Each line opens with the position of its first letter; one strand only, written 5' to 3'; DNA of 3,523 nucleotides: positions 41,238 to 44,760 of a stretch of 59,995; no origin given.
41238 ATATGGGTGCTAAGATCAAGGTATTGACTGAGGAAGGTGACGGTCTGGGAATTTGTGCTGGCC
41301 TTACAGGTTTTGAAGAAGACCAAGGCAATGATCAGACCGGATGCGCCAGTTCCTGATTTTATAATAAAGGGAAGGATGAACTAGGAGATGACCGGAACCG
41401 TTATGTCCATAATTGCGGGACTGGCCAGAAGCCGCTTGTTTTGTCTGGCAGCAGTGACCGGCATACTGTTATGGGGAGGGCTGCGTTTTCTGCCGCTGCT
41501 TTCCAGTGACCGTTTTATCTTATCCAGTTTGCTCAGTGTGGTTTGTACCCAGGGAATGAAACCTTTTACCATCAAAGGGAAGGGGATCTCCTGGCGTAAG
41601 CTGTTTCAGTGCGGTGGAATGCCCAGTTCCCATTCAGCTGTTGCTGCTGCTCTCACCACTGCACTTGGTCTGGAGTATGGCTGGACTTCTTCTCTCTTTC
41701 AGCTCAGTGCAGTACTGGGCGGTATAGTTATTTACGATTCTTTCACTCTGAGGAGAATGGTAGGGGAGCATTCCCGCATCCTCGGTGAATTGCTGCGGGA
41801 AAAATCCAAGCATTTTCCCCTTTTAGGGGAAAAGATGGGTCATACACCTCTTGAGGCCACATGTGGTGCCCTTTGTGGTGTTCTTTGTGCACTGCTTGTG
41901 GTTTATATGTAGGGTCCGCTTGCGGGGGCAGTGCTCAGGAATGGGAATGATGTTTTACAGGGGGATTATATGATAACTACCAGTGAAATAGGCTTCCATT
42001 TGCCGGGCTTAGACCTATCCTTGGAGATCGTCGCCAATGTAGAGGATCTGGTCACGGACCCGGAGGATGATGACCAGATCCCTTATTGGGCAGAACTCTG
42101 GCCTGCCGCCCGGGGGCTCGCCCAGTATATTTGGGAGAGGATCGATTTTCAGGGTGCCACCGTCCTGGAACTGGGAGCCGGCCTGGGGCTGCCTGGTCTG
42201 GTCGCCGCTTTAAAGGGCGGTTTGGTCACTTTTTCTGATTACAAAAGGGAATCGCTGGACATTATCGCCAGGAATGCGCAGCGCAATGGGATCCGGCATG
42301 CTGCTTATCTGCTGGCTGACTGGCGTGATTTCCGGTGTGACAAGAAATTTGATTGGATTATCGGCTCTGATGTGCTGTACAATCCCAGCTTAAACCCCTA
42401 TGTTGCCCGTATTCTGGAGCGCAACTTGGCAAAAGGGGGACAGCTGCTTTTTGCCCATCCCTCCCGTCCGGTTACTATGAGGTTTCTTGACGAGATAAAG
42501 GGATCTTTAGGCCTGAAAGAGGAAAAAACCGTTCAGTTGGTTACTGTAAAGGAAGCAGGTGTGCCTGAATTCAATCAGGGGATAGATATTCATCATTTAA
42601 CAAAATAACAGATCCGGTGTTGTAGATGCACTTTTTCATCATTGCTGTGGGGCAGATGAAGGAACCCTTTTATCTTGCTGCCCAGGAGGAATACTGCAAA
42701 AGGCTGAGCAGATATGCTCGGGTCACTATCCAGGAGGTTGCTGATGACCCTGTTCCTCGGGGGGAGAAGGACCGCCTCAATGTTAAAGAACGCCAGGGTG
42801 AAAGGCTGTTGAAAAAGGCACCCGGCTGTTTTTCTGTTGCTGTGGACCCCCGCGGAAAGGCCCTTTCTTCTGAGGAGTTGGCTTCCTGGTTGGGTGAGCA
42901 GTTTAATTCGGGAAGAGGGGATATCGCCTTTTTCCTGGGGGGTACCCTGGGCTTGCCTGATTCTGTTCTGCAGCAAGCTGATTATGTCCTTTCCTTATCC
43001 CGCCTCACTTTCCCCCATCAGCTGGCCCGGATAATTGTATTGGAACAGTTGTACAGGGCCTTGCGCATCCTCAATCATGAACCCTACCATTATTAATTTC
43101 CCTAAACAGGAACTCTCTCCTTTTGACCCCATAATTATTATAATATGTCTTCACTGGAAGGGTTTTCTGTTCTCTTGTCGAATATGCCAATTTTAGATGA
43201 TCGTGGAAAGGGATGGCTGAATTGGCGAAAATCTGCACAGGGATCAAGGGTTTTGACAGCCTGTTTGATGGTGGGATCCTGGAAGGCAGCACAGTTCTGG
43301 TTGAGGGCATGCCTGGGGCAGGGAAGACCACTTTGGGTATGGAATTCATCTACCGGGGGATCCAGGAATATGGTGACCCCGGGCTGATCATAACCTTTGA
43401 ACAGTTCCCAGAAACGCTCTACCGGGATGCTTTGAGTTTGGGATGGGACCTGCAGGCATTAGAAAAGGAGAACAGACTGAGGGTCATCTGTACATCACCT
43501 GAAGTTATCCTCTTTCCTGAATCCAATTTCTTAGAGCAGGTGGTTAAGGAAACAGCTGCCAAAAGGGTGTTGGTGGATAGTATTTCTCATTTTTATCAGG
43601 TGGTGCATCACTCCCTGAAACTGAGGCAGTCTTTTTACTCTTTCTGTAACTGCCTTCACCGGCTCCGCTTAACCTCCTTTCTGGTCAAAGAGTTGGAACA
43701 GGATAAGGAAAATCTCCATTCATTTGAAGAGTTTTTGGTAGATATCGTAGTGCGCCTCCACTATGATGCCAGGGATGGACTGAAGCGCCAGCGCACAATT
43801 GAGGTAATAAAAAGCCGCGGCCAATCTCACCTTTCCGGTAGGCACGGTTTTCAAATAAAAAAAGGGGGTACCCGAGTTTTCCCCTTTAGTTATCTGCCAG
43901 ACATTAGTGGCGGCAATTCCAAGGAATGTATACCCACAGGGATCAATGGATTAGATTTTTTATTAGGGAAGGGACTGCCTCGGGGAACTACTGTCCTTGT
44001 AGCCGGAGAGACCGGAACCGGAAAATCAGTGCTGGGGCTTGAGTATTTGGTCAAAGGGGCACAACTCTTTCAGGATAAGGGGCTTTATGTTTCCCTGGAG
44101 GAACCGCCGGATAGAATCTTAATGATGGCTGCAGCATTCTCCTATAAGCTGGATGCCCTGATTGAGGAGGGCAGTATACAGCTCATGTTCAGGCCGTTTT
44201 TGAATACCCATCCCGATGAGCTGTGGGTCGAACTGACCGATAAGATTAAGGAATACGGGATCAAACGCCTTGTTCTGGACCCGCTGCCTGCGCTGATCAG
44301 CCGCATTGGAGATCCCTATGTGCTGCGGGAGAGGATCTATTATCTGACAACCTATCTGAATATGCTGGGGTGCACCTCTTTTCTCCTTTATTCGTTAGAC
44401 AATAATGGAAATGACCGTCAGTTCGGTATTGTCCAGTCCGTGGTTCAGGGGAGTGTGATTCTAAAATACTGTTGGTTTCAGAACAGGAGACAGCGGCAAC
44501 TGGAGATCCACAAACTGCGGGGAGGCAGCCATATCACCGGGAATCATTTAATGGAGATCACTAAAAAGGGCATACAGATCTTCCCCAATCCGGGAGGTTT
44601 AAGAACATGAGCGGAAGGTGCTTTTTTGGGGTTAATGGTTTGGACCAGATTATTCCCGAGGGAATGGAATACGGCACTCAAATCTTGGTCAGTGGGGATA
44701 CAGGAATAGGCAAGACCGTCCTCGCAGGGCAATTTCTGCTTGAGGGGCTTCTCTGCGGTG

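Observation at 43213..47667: Coupled five-gene KaiC-like ATPase / V4R / wHTH / orphan PAS-kinase cluster without kaiA, kaiB or a response regulator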

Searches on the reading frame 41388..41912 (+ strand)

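Call 3: search_protein_families(library=pfam, proteins=[window:41388-41912:+], max_evalue=0.01)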
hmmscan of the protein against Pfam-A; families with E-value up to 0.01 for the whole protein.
window:41388-41912:+ (174 aa): 2 families
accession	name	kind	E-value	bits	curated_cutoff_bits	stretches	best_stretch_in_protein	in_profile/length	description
PF02681.20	DUF212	-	5.7e-34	117.5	26.5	1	41-166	3-125/126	Divergent PAP2 family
PF01569.27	PAP2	-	0.0014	18.8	27.2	1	53-114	22-87/130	PAP2 superfamily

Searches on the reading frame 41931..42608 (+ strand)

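Call 3: search_protein_families(library=pfam, proteins=[window:41931-42608:+], max_evalue=0.01)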
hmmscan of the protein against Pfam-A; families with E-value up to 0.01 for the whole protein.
window:41931-42608:+ (225 aa): 6 families
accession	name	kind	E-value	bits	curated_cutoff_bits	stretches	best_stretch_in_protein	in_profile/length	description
PF10294.15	Methyltransf_16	-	1e-13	51.9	21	1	55-189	20-171/174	Lysine methyltransferase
PF13847.12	Methyltransf_31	-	7.2e-08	32.7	27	1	74-182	3-114/145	Methyltransferase domain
PF13649.12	Methyltransf_25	-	3.8e-06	27.9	27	1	78-170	1-97/97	Methyltransferase domain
PF05175.20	MTS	-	5.3e-05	23.4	23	1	63-144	23-103/170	Methyltransferase small domain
PF13489.12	Methyltransf_23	-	0.002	18.3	27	1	64-183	13-127/164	Methyltransferase domain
PF08241.18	Methyltransf_11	-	0.0032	18.5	21.2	1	79-174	1-95/95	Methyltransferase domain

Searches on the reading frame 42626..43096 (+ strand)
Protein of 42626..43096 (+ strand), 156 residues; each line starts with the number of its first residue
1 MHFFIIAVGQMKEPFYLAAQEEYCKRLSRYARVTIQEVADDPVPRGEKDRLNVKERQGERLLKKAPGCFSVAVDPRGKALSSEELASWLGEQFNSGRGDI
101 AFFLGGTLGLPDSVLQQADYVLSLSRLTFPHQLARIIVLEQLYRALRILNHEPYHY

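Call 3: search_protein_families(library=pfam, proteins=[window:42626-43096:+], max_evalue=0.01)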
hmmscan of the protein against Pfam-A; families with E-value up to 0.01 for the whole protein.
window:42626-43096:+ (156 aa): 2 families
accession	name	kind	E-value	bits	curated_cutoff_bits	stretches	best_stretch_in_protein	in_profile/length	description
PF02590.22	SPOUT_MTase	-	3.7e-48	163.9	27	1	1-155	1-154/154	Predicted SPOUT methyltransferase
PF14419.11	SPOUT_MTase_2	-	0.00079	19.3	28.4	1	71-125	98-149/173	AF2226-like SPOUT RNA Methylase fused to THUMP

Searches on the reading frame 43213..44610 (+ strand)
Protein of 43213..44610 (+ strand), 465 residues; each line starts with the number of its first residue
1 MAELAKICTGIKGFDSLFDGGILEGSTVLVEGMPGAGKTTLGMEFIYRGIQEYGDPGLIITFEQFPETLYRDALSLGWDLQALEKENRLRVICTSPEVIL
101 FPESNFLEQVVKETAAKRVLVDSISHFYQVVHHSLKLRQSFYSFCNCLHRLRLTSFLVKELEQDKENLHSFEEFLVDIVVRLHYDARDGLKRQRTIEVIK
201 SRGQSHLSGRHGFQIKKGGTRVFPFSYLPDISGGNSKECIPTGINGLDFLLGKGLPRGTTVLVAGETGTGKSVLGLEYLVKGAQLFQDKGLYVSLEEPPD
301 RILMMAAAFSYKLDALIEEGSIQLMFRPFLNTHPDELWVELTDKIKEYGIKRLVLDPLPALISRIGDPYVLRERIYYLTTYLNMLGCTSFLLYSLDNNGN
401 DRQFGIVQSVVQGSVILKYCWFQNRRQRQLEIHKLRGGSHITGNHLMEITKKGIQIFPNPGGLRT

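Call 3: search_protein_families(library=pfam, proteins=[window:43213-44610:+], max_evalue=0.01)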
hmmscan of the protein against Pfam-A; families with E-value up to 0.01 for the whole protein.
window:43213-44610:+ (465 aa): 17 families
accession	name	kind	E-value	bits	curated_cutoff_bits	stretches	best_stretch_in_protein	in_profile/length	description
PF06745.19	ATPase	-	6e-102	340.3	26.6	2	9-224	3-228/231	KaiC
PF13481.12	AAA_25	-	1.2e-13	51.6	27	1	253-361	28-155/195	AAA domain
PF13191.12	AAA_16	-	8.1e-07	30.1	32.6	0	24-138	21-127/167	AAA ATPase domain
PF09848.15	SLFN-g3_helicase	-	4.4e-06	26.6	24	0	260-282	3-25/354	Schlafen group 3, DNA/RNA helicase domain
PF03796.21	DnaB_C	-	7.7e-06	25.9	27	0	240-305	2-66/255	DnaB-like helicase C terminal domain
PF07475.17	Hpr_kinase_C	-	0.00013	22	33.3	0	258-290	18-50/171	HPr Serine kinase C-terminal domain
PF08423.17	Rad51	-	0.00022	21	22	0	239-358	7-130/244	Rad51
PF13401.12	AAA_22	-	0.0003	21.6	27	0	261-356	8-91/130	AAA domain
PF20720.3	nSTAND3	-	0.0003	21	27.2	0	26-52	18-44/155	Novel STAND NTPase 3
PF07088.17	GvpD_P-loop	-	0.00059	20.2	24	0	24-46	9-31/189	GvpD gas vesicle protein, P-loop domain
PF13479.12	AAA_24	-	0.0011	19.3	27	0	27-135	4-84/195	AAA domain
PF13238.12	AAA_18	-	0.0014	19.5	29.4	0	28-44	1-17/128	AAA domain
PF12775.13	AAA_7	-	0.0016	18.4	25.8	0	248-279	23-54/181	P-loop containing dynein motor region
PF00154.27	RecA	-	0.0024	17.8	27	0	238-281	31-75/262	recA bacterial DNA recombination protein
PF00158.32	Sigma54_activat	-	0.0032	17.6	20.2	0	258-274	22-38/168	Sigma-54 interaction domain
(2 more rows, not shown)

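Call 4: search_protein_families(library=ncbifam, proteins=[window:43213-44610:+], max_evalue=0.01)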
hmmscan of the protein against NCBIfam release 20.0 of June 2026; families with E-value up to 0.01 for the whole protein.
window:43213-44610:+ (465 aa): 27 families (the best 25 are shown)
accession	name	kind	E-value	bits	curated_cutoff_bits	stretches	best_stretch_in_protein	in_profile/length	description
NF006799.0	PRK09302.1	equivalog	3.4e-95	319.6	408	2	3-272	9-287/515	circadian clock protein KaiC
TIGR02655.1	circ_KaiC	equivalog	6.8e-70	236.1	546.25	2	6-226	2-232/484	circadian clock protein KaiC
TIGR03880.1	KaiC_arch_3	hypoth_equivalog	6.4e-58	195.9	249.45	2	10-223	1-218/224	KaiC domain-containing protein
TIGR03877.1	thermo_KaiC_1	hypoth_equivalog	4.2e-51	173.8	307.25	2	5-224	2-234/238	KaiC domain-containing protein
TIGR03881.1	KaiC_arch_4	hypoth_equivalog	8.7e-41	140.1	247.8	2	6-217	2-222/231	KaiC domain-containing protein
NF004723.0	PRK06067.1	subfamily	2.6e-17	63.1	194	2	233-446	9-223/243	flagellar accessory protein FlaH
TIGR00416.1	sms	equivalog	4.2e-16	58.7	403.05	2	214-312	51-147/454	DNA repair protein RadA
NF052589.1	ArlH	equivalog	9.8e-16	58.2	215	2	15-218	10-218/229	archaellum protein ArlH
NF006861.0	PRK09361.1-1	equivalog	1.6e-08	34.4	278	1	238-297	3-61/235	DNA repair and recombination protein RadB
TIGR03878.1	thermo_KaiC_2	hypoth_equivalog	2.1e-08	33.8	232.2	0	253-359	31-141/259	KaiC domain-containing protein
TIGR03600.1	phage_DnaB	exception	1.8e-07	30.5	498.65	0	4-49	174-218/421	phage replicative helicase, DnaB family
NF004629.0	PRK05973.1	equivalog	3.2e-07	29.6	156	1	22-85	61-123/237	DNA helicase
NF003301.0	PRK04301.1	equivalog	3.3e-07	29.8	259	0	3-41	79-117/316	DNA repair and recombination protein RadA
NF006320.0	PRK08533.1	equivalog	6e-07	29.3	215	1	247-330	13-96/230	flagellar accessory protein FlaH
TIGR00665.1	DnaB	equivalog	2e-05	23.6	385.25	0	6-71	177-241/435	replicative DNA helicase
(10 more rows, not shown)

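Call 12: search_protein_families(library=padloc, proteins=[window:43213-44610:+], max_evalue=0.01)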
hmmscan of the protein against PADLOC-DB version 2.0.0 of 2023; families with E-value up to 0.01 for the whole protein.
window:43213-44610:+ (465 aa): 1 family
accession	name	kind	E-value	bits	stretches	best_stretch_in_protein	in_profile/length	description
PDLC04140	mad8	-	5.1e-10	37.4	1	24-118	26-115/314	mads_8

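Call 29: search_solved_structures(query=window:43213-44610:+, max_evalue=0.00001, show_alignments=2)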
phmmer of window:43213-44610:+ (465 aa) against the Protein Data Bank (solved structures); distinct sequences matched with E-value up to 0.00001: 45.
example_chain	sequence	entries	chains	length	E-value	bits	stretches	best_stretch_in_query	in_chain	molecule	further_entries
8zn5_B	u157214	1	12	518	3e-66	227.2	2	4-279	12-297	KaiC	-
7s65_A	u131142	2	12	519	7.8e-55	189.6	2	4-290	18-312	Circadian clock protein kinase KaiC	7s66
5jwq_A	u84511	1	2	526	1e-54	189.2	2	2-226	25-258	Circadian clock protein kinase KaiC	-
7x1z_A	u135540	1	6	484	1.7e-54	188.5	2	4-278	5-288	Circadian clock oscillator protein KaiC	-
3k0e_A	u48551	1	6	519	2.2e-54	188.1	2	4-284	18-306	Circadian clock protein kinase KaiC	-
9ofh_A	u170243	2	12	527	2.5e-54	187.9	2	4-278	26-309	Circadian clock oscillator protein KaiC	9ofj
3k09_A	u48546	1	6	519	2.7e-54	187.8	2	4-278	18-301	Circadian clock protein kinase kaiC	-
7dy1_A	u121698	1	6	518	3.1e-54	187.6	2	2-226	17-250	Circadian clock protein kinase KaiC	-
3s1a_A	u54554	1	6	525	3.1e-54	187.6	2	4-277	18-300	Circadian clock protein kinase kaiC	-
4o0m_A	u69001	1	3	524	3.2e-54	187.6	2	2-226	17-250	Circadian clock protein kinase KaiC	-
4ijm_A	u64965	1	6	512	3.4e-54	187.4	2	4-278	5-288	Circadian clock protein kinase KaiC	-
7dyk_A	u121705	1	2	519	3.5e-54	187.4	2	4-278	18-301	Circadian clock protein kinase KaiC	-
3k0f_A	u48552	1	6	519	3.7e-54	187.4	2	4-278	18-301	Circadian clock protein kinase KaiC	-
3jzm_A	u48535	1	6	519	3.8e-54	187.3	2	4-278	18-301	Circadian clock protein kinase kaiC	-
1u9i_A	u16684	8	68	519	3.9e-54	187.3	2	4-278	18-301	KaiC | Circadian clock protein kinase kaiC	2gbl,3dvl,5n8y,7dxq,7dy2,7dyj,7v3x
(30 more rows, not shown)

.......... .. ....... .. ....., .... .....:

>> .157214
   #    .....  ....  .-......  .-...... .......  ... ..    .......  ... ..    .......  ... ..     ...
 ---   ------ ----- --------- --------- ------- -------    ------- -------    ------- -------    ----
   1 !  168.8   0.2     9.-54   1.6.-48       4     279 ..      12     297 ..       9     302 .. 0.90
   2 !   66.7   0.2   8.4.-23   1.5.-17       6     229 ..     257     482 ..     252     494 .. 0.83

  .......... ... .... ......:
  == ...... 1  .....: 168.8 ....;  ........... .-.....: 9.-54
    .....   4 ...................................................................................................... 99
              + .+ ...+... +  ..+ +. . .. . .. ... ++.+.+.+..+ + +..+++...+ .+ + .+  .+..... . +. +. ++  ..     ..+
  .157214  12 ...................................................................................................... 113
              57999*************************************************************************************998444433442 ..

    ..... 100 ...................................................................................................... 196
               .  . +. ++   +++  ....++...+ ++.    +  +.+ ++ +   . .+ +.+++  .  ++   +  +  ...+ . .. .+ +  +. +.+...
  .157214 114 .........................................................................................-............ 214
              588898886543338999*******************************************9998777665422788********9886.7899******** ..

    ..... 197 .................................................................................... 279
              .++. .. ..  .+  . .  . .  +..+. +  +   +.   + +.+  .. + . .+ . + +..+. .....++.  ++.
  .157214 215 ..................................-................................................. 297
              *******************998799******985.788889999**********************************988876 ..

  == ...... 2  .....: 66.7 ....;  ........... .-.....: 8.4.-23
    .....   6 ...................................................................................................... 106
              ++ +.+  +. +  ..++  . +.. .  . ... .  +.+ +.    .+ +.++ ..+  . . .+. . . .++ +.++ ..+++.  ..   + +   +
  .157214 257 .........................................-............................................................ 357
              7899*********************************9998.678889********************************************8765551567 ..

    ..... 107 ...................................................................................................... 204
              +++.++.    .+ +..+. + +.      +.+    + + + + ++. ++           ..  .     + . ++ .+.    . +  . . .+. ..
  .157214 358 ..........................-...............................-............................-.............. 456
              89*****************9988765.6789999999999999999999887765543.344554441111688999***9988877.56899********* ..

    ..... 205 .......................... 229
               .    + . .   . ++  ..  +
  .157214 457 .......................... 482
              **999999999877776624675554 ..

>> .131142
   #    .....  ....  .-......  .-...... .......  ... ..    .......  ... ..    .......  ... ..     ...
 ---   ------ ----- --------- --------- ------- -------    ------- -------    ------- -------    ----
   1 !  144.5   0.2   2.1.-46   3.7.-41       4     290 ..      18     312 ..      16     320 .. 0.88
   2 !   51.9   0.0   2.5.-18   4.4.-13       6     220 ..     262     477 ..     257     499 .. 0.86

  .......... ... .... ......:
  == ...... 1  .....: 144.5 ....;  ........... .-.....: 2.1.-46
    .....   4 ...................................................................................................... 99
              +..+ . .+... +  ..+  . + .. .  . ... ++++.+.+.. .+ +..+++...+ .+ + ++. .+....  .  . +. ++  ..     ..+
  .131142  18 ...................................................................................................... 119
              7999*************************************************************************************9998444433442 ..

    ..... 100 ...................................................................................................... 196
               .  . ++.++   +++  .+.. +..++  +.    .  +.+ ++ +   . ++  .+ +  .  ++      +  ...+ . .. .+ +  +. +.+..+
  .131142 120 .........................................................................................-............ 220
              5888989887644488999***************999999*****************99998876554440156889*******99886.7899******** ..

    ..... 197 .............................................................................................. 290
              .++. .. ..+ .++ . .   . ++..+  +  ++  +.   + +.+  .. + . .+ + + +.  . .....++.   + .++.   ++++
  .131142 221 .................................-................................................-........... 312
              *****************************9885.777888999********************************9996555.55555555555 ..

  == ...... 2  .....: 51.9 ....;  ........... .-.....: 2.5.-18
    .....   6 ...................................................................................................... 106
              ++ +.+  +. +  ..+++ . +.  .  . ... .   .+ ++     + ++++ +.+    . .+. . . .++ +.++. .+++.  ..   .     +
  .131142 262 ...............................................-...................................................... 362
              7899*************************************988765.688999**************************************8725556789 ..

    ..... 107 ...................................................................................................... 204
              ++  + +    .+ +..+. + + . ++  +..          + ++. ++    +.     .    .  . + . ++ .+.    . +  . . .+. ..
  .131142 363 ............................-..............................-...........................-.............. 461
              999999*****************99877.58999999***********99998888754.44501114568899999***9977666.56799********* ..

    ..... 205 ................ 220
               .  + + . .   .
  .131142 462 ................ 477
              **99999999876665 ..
